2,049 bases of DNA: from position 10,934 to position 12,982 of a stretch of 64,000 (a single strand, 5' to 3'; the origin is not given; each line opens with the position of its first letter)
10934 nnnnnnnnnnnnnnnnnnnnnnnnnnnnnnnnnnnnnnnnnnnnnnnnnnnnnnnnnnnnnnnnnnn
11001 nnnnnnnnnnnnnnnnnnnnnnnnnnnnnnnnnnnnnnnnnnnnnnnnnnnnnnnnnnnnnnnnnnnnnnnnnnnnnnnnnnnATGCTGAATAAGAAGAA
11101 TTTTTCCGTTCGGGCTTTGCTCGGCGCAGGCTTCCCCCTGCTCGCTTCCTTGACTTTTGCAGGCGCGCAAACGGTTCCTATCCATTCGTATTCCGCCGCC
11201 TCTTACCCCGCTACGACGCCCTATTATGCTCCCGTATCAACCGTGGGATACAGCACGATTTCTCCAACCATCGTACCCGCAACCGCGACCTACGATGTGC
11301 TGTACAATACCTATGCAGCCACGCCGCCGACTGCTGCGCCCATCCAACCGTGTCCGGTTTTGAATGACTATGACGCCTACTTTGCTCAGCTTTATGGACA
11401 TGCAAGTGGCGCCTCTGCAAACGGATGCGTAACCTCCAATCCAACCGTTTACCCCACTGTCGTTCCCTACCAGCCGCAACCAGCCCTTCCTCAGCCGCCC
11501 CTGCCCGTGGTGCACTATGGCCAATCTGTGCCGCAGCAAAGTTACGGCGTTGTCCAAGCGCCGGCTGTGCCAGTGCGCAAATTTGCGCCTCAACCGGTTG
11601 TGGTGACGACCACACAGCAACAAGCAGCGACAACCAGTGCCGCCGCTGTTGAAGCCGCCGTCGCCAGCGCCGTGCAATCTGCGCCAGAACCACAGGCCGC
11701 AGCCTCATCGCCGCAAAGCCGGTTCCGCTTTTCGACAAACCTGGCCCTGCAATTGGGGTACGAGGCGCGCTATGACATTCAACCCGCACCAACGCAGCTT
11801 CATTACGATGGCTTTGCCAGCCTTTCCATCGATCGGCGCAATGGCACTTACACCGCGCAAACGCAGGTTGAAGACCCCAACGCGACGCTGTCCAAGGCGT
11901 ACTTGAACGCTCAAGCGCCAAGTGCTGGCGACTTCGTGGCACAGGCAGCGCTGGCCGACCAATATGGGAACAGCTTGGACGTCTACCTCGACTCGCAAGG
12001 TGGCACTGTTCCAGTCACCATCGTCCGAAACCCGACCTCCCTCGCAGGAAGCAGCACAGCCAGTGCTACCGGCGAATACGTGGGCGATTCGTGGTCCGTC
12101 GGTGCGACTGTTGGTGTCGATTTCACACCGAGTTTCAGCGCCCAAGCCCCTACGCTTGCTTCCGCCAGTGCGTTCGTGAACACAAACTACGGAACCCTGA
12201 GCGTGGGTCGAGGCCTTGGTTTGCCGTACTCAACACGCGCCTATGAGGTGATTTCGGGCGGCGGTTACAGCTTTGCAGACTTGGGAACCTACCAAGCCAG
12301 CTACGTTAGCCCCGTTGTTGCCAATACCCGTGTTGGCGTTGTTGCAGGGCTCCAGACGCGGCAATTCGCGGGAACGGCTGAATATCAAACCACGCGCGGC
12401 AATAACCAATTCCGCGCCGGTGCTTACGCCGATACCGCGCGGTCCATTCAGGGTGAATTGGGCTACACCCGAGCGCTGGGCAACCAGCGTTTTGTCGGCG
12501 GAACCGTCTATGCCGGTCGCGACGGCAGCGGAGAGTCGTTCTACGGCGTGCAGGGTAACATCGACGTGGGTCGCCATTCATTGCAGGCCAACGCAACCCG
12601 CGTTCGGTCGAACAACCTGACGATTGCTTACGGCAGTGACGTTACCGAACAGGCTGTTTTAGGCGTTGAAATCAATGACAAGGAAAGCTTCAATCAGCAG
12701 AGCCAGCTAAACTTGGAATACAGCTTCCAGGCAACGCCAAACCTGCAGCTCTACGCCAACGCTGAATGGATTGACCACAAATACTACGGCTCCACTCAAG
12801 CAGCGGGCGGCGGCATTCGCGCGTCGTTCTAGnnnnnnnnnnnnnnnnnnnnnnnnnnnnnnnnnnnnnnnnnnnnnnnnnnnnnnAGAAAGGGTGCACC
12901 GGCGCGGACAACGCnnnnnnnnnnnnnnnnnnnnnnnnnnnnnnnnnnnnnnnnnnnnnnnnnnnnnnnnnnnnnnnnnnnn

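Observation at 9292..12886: Candidate novel secreted-fibre / functional-amyloid-like export cluster: two small Gly/Ser/Asn/Gln-rich Sec substrates plus a porin-like barrel with a Pro/Gln-rich periplasmic extension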

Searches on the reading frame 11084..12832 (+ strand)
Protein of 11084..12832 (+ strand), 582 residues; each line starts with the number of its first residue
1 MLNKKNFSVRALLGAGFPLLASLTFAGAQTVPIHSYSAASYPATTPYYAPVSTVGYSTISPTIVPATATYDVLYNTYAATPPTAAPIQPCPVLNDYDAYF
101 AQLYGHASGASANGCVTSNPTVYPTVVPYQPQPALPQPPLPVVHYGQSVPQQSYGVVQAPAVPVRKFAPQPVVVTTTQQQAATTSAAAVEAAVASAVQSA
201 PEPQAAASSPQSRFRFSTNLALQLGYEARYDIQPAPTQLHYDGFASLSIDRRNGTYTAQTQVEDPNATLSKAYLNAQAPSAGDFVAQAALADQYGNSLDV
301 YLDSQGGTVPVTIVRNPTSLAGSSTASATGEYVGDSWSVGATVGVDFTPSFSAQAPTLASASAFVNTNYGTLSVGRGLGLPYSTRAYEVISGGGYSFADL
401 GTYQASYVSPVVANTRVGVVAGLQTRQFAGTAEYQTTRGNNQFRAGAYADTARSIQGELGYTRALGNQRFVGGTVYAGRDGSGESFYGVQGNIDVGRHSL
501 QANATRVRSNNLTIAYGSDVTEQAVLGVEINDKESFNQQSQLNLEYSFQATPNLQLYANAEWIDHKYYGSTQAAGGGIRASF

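Call 3: search_protein_families(library=pfam, proteins=[window:11084-12832:+], max_evalue=1)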
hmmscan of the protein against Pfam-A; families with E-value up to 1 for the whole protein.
window:11084-12832:+ (582 aa): 0 families

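Call 4: search_protein_families(library=ncbifam, proteins=[window:11084-12832:+], max_evalue=1)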
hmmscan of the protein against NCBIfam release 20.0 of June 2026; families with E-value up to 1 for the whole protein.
window:11084-12832:+ (582 aa): 0 families

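Call 9: find_homologous_proteins(query=window:11084-12832:+, max_evalue=0.001)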
Query window:11084-12832:+ (582 aa): 10 proteins with E <= 0.001 among 8000 candidates.
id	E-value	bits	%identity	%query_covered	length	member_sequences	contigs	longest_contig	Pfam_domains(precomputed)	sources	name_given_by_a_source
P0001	0.0e+0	1253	99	100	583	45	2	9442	-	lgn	-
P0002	0.0e+0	1131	91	100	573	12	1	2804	-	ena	-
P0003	1.8e-224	764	65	100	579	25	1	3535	-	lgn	-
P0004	8.0e-187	640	56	100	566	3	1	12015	-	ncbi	ncbi:MAG: hypothetical protein ACPG40_09575 [Alphaproteobacteria bacterium]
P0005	2.5e-178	612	54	100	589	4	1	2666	-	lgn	-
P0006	3.8e-176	605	54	98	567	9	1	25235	-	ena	-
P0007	6.8e-164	564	51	98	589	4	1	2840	-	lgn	-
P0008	6.5e-160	551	51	98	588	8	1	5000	-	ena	-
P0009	1.6e-144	501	57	71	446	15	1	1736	-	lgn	-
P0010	2.5e-141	490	57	67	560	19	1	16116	-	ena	-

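Call 10: find_encoding_contigs(protein=P0006, flank=8000, max_places=3)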
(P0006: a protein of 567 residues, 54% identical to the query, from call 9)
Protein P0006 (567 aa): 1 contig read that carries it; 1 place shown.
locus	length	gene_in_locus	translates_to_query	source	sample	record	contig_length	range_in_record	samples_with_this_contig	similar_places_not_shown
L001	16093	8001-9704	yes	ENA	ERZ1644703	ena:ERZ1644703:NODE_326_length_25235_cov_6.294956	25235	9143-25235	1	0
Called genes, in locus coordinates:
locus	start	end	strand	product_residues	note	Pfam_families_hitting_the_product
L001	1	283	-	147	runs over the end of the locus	PF03100:CcmE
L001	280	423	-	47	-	PF04995:CcmD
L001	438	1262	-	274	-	PF01578:Cytochrom_C_asm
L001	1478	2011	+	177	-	PF00005:ABC_tran, PF13304:AAA_21 (faint)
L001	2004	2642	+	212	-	PF03379:CcmB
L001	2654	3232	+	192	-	PF00881:Nitroreductase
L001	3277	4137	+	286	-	PF00378:ECH_1, PF16113:ECH_2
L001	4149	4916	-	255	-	PF12974:Phosphonate-bd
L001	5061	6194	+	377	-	PF00355:Rieske, PF00848:Ring_hydroxyl_A, PF19112:VanA_C (faint)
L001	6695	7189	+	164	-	-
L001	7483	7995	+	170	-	-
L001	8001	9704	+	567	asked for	-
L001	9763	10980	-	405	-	PF00070:Pyr_redox (faint), PF01266:DAO, PF01593:Amino_oxidase (faint), PF03486:HI0933_like (faint), PF07992:Pyr_redox_2 (faint), PF13450:NAD_binding_8 (weak)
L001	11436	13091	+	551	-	PF00028:Cadherin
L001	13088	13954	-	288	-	PF00294:PfkB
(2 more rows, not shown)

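Call 11: find_encoding_contigs(protein=P0004, flank=8000, max_places=3)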
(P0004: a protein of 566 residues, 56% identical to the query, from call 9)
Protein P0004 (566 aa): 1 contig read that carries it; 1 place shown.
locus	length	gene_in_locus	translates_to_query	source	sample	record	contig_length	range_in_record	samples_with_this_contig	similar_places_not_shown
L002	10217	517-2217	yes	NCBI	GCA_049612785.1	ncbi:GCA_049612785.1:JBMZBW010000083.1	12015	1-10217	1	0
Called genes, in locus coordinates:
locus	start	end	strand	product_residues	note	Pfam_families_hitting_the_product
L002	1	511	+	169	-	?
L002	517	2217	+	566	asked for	-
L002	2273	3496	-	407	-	PF00890:FAD_binding_2 (faint), PF01266:DAO, PF03486:HI0933_like (faint), PF07992:Pyr_redox_2 (faint), PF13450:NAD_binding_8 (weak)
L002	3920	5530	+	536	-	PF00028:Cadherin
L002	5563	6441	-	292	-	PF00294:PfkB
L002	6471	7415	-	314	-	PF01156:IU_nuc_hydro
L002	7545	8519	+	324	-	PF00389:2-Hacid_dh, PF02826:2-Hacid_dh_C, PF03446:NAD_binding_2 (weak)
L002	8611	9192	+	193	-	-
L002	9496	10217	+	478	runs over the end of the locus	PF02786:CPSase_L_D2 (weak), PF13549:ATP-grasp_5 (weak)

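Call 12: find_encoding_contigs(protein=P0010, flank=8000, max_places=3)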
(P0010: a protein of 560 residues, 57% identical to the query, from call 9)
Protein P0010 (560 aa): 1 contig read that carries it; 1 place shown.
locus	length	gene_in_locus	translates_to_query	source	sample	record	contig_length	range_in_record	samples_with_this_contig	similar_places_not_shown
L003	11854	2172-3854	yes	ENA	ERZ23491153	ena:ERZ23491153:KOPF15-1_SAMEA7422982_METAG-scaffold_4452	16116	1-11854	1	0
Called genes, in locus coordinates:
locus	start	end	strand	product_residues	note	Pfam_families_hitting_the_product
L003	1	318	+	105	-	?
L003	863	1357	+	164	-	-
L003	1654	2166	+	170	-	-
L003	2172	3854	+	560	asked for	-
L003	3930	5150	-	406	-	PF00890:FAD_binding_2 (weak), PF01266:DAO, PF03486:HI0933_like (faint), PF07992:Pyr_redox_2 (faint), PF13450:NAD_binding_8 (weak)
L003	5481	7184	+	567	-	PF00028:Cadherin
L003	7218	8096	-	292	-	PF00294:PfkB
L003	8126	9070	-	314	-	PF01156:IU_nuc_hydro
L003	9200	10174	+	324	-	PF00389:2-Hacid_dh, PF02826:2-Hacid_dh_C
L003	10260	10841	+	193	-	-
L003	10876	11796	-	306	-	PF00126:HTH_1, PF03466:LysR_substrate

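Call 34: predict_structure(alignment_id=A1)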
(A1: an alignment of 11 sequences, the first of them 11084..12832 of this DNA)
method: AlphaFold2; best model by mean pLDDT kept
length: 582 residues; sequences in the alignment: 11
mean_pLDDT: 47.8   pTM: 0.42
mean pLDDT of the five models: 47.8, 46.3, 45.6, 33.0, 32.3
residues with pLDDT >= 90: 16; 70-90: 85; 50-70: 160; < 50: 321
segments of 3 or more residues with pLDDT < 50: 1-212, 351-353, 365-441, 443-467
pLDDT, mean of each block of 10 residues (from residue 1): 28 33 27 24 26 25 25 24 27 33 30 27 29 35 27 24 25 27 35 37 31 56 63 74 84 80 89 89 85 89 76 61 60 60 58 54 47 40 24 22 23 32 39 43 46 30 40 53 59 61 68 73 75 67 69 63 63 56 58
secondary structure, 60 per line:
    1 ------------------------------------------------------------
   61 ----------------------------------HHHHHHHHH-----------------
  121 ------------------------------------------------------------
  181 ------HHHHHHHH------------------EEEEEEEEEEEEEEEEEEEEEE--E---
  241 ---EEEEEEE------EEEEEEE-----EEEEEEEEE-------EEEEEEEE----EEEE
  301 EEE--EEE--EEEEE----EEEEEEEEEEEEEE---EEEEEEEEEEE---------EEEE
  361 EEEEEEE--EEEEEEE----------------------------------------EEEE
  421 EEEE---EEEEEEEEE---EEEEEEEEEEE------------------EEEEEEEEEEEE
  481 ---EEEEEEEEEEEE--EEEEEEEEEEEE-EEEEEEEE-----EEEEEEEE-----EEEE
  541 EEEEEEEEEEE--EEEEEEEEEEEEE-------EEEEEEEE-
elements in order: H95-103 H187-194 E213-234 E244-250 E257-263 E269-277 E285-292 E297-303 E306-308 E311-315 E320-333 E337-347 E357-367 E370-376 E417-424 E428-436 E440-450 E469-480 E484-495 E498-509 E511-518 E524-531 E537-551 E554-566 E574-581

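Call 39: fold_search(model_id=the predicted structure, library=pdb)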
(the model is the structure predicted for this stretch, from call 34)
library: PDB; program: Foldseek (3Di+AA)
matches with E <= 10: 840; with E <= 0.001: 38
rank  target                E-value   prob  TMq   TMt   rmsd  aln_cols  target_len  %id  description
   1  6ehc_A                5.0e-05  1.00  0.23  0.38  14.9       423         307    9  OmpUdeltaN (N-terminus deletion mutant of OmpU), outer membrane protein of Vibrio cholerae (released 2018-04-25)
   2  6ehb_B                5.0e-05  1.00  0.23  0.36  14.8       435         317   10  OmpU, an outer membrane protein, of Vibrio cholerae (released 2018-04-25)
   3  5ldt_A                5.0e-05  1.00  0.18  0.23  24.4       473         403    8  Crystal Structures of MOMP from Campylobacter jejuni (released 2016-10-26)
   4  6ehb_A                7.0e-05  1.00  0.24  0.38  14.8       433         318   10  OmpU, an outer membrane protein, of Vibrio cholerae (released 2018-04-25)
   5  7prn                  9.7e-05  1.00  0.23  0.38  10.5       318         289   13  E1M, D97A, E99A MUTANT OF RH. BLASTICA PORIN (released 1998-08-12)
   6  1bh3                  1.0e-04  1.00  0.23  0.39  11.8       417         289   10  E1M, A116K MUTANT OF RH. BLASTICA PORIN (released 1998-08-12)
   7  6ehb_C                1.1e-04  1.00  0.24  0.37  15.0       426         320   10  OmpU, an outer membrane protein, of Vibrio cholerae (released 2018-04-25)
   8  5ldv                  1.3e-04  0.99  0.17  0.22  22.9       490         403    6  Crystal Structures of MOMP from Campylobacter jejuni (released 2016-10-26)
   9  6prn                  1.4e-04  1.00  0.23  0.39  12.2       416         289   11  E1M, K50A, R52A MUTANT OF RH. BLASTICA PORIN (released 1998-08-12)
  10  5onu_A                1.4e-04  1.00  0.23  0.37  14.9       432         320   11  Trimeric OmpU structure (released 2018-01-03)
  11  5dl6                  1.4e-04  0.96  0.13  0.18  24.4       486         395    9  Crystal structure of Acinetobacter baumannii OccAB2 (released 2016-02-03)
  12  8prn                  1.6e-04  1.00  0.23  0.39  12.4       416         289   12  E1M, K50A, R52A, D97A, E99A MUTANT OF RH. BLASTICA PORIN (released 1998-08-12)
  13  3prn                  1.7e-04  1.00  0.24  0.39  12.2       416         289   11  E1M, A104W MUTANT OF RH. BLASTICA PORIN (released 1998-08-12)
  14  2prn                  1.7e-04  1.00  0.23  0.39  12.8       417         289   11  RHODOPSEUDOMONAS BLASTICA PORIN, TRIPLE MUTANT E1M, E99W, A116W (released 1999-01-13)
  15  4frt_A                2.0e-04  0.92  0.13  0.19  26.2       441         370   10  Crystal Structure of Pseudomonas aeruginosa OccK7 (OpdD) (released 2013-07-24)
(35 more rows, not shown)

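Call 57: find_encoding_contigs(protein=window:11084-12832:+, flank=6000, max_places=6)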
Protein window:11084-12832:+ (582 aa): 9 contigs read that carry it; 6 places shown.
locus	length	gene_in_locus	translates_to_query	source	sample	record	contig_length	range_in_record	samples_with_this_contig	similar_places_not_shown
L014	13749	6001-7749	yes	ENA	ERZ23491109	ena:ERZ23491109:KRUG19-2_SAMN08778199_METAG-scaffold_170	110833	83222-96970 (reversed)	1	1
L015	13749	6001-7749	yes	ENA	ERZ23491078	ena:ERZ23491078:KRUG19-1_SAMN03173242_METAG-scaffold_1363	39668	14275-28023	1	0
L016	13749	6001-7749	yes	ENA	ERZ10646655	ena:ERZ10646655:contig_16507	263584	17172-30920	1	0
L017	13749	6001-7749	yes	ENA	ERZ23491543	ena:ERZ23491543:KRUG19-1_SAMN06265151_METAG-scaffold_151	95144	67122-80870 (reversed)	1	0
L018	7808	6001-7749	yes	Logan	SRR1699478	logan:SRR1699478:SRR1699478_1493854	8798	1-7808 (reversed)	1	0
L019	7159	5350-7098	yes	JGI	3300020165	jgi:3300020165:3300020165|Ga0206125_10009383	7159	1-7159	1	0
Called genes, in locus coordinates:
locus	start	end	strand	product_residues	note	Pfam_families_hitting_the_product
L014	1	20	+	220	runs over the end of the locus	PF13304:AAA_21 (faint), PF00005:ABC_tran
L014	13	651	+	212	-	PF03379:CcmB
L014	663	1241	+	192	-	PF00881:Nitroreductase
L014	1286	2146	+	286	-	PF00378:ECH_1, PF16113:ECH_2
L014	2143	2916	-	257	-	PF12974:Phosphonate-bd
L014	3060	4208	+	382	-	PF00355:Rieske, PF00848:Ring_hydroxyl_A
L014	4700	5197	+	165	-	-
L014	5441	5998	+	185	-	-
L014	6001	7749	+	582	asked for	-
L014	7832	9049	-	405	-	PF00070:Pyr_redox (faint), PF01266:DAO, PF03486:HI0933_like (faint), PF07992:Pyr_redox_2 (faint), PF13450:NAD_binding_8 (weak)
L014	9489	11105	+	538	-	PF00028:Cadherin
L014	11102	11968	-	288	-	PF00294:PfkB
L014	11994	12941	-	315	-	PF01156:IU_nuc_hydro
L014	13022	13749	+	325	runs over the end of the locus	PF00389:2-Hacid_dh, PF02826:2-Hacid_dh_C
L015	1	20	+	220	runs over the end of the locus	PF13304:AAA_21 (faint), PF00005:ABC_tran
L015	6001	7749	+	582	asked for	-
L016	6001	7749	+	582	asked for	-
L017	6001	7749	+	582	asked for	-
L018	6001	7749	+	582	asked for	-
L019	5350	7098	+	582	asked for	-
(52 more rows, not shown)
